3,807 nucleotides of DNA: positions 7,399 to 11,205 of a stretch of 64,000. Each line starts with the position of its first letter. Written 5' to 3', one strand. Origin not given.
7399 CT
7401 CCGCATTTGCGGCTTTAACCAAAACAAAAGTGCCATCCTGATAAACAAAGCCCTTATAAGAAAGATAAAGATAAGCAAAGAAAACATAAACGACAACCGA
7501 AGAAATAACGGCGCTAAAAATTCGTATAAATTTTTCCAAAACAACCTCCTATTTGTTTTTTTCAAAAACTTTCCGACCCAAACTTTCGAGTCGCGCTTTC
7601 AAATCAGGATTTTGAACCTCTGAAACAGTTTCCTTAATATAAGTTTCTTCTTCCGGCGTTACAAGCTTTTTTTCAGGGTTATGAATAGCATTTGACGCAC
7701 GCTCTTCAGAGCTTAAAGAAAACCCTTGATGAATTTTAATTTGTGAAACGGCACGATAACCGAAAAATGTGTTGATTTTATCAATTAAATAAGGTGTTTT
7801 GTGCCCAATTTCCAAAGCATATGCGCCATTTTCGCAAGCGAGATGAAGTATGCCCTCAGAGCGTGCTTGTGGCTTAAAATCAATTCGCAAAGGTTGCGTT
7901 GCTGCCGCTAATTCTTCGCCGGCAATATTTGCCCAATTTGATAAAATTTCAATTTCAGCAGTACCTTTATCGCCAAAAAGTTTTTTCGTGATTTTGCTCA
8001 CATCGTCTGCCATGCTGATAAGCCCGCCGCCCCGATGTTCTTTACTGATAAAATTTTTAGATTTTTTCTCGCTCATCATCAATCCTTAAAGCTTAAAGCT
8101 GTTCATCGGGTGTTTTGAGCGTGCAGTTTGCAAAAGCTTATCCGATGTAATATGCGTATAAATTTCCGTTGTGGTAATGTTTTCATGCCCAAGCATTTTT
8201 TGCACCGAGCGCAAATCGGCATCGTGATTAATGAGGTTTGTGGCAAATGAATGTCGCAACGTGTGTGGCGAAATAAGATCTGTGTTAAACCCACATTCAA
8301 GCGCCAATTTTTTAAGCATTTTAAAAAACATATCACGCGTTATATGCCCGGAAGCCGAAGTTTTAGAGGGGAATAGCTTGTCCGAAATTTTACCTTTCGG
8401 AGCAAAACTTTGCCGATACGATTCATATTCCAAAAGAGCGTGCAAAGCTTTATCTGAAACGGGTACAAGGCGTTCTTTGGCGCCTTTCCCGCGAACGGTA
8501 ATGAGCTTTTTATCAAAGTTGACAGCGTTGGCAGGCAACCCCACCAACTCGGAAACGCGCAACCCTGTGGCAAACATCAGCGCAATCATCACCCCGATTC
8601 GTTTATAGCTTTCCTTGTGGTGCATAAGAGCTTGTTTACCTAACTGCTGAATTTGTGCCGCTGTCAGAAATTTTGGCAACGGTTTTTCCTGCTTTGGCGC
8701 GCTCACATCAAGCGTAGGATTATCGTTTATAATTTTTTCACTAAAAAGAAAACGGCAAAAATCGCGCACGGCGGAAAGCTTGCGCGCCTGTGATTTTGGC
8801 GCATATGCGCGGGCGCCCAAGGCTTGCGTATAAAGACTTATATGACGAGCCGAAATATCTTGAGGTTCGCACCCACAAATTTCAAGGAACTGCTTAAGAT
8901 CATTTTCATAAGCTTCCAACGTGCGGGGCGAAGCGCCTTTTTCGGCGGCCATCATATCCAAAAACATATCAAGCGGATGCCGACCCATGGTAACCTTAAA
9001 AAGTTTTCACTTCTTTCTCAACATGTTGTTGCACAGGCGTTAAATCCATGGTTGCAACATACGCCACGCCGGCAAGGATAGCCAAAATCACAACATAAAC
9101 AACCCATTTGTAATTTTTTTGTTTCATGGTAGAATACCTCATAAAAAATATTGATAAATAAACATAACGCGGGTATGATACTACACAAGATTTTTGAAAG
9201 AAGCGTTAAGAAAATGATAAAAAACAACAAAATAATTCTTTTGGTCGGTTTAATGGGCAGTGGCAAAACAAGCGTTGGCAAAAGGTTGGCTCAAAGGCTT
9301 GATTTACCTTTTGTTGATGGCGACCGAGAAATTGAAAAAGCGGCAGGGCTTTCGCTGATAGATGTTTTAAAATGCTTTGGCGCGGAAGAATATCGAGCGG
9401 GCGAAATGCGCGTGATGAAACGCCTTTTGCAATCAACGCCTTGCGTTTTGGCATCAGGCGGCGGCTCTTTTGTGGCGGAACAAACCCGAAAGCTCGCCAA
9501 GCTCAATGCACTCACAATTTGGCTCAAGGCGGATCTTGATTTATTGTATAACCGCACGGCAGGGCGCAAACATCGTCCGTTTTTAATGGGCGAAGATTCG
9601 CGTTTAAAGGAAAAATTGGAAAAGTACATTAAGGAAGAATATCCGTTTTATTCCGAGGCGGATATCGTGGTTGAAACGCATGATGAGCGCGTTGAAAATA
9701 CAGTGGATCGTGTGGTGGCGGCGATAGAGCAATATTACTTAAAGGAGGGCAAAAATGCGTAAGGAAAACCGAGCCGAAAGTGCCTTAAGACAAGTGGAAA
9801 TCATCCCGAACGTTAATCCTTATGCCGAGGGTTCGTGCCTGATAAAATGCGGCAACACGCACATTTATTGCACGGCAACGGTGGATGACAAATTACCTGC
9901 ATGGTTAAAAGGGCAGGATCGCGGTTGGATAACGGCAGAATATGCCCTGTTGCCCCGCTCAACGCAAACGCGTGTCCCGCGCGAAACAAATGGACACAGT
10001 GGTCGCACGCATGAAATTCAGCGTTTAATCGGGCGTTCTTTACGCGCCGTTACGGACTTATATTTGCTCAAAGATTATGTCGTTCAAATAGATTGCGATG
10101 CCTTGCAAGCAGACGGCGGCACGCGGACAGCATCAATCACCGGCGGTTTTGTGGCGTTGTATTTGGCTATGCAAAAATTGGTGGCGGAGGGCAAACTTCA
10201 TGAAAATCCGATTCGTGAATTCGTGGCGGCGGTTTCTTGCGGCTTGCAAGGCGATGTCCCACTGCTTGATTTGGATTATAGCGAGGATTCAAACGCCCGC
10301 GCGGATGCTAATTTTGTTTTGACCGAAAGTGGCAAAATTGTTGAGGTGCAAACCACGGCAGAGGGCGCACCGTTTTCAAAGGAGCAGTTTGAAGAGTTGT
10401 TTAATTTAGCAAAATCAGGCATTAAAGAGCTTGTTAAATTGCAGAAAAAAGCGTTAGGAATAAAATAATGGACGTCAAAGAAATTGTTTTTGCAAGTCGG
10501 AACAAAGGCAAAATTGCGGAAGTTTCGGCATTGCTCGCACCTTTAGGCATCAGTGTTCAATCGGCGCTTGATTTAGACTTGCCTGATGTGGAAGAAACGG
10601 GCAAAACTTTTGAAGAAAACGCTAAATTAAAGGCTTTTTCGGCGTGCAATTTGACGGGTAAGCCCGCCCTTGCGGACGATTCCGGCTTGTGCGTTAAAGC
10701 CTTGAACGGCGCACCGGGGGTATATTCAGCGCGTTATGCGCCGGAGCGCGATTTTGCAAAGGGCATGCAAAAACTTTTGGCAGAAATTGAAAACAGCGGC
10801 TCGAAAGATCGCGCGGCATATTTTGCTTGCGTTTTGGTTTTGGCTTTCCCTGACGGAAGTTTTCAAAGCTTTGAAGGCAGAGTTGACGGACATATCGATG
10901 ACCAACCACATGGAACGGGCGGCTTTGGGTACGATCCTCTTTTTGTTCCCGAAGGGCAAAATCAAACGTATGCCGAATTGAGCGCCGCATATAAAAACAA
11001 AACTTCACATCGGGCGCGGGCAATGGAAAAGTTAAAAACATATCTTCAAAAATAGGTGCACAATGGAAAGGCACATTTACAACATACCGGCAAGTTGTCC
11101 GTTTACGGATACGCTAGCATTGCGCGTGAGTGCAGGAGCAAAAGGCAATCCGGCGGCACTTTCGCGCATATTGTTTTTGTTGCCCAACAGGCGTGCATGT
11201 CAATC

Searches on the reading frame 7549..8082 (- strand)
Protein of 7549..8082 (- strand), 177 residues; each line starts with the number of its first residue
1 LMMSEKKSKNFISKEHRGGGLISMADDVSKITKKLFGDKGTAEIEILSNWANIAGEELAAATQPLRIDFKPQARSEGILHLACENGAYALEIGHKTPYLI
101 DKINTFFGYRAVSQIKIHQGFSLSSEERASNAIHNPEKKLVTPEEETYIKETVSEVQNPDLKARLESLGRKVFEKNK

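Call 7: search_protein_families(library=pfam, proteins=[window:7549-8082:-], max_evalue=0.01)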
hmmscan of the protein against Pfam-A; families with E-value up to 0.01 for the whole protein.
window:7549-8082:- (177 aa): 1 family
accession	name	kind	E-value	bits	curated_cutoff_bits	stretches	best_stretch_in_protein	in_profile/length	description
PF05258.17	DciA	-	7e-15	55.5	24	1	38-117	17-89/89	Dna[CI] antecedent, DciA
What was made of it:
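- On Conjugative element (plasmid/ICE): The only integrase-family gene is Xer-like at 8086-8988, 24 kb away among housekeeping genes (call 7).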

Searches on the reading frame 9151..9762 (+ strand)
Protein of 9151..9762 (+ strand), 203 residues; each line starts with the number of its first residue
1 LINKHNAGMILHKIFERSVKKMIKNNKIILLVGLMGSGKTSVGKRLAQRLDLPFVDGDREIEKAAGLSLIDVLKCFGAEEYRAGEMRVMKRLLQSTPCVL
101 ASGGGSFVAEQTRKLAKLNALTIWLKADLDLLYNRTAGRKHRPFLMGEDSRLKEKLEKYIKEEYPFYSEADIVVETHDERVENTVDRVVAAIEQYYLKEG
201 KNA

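Call 7: search_protein_families(library=pfam, proteins=[window:9151-9762:+], max_evalue=0.01)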
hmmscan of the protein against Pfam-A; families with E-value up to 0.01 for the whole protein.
window:9151-9762:+ (203 aa): 12 families
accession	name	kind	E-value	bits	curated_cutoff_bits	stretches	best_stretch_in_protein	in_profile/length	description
PF01202.28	SKI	-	3.9e-39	134.8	22.1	1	35-192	1-158/159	Shikimate kinase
PF13238.12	AAA_18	-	1.1e-09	39.3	29.4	1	29-143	1-115/128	AAA domain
PF13189.12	Cytidylate_kin2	-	4.1e-08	34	28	1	29-70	2-42/176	Cytidylate kinase-like family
PF13671.12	AAA_33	-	1.1e-06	29.4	27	1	29-142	2-121/143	AAA domain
PF02367.23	TsaE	-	0.0018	18.7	26.6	1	17-51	12-46/128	Threonylcarbamoyl adenosine biosynthesis protein TsaE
PF20720.3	nSTAND3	-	0.0018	18.4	27.2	1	18-48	9-39/155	Novel STAND NTPase 3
PF12775.13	AAA_7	-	0.0034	17.4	25.8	1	19-51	26-58/181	P-loop containing dynein motor region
PF13401.12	AAA_22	-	0.004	17.9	27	1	25-52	4-34/130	AAA domain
PF00004.35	AAA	-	0.0058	17.5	21.2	0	29-56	1-28/131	ATPase family associated with various cellular activities (AAA)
PF01712.25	dNK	-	0.0064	16.7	27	0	32-55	4-27/203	Deoxynucleoside kinase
PF13207.12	AAA_17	-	0.0098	16.6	27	0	32-63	1-33/136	AAA domain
PF02223.23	Thymidylate_kin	-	0.0098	16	27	0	86-184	82-181/185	Thymidylate kinase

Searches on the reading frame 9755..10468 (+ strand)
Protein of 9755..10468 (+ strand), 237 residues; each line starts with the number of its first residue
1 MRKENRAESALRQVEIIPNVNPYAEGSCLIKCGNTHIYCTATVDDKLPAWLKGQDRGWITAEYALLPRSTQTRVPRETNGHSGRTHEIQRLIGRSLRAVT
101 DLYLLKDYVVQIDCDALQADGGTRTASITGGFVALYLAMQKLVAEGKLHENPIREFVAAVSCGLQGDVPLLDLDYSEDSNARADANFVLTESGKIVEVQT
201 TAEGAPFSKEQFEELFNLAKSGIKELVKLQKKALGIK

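Call 7: search_protein_families(library=pfam, proteins=[window:9755-10468:+], max_evalue=0.01)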
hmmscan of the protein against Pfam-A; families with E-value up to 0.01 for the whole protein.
window:9755-10468:+ (237 aa): 2 families
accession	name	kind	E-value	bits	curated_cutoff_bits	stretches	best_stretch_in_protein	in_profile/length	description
PF01138.27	RNase_PH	-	1.8e-24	87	25.5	1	11-138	2-127/130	3' exoribonuclease family, domain 1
PF03725.20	RNase_PH_C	-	1.8e-14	53.9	20.8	1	156-222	2-67/67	3' exoribonuclease family, domain 2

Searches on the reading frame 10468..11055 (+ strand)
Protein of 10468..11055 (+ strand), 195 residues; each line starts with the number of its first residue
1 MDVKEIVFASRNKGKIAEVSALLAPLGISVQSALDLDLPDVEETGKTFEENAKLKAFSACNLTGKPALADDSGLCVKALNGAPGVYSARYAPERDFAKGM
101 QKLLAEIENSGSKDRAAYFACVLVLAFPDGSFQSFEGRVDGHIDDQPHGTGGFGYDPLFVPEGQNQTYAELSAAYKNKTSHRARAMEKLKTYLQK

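Call 7: search_protein_families(library=pfam, proteins=[window:10468-11055:+], max_evalue=0.01)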
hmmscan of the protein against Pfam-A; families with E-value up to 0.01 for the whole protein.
window:10468-11055:+ (195 aa): 1 family
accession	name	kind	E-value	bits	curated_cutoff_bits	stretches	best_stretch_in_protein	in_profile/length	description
PF01725.21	Ham1p_like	-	2.9e-67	226.6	22.5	1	6-191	1-185/186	Ham1 family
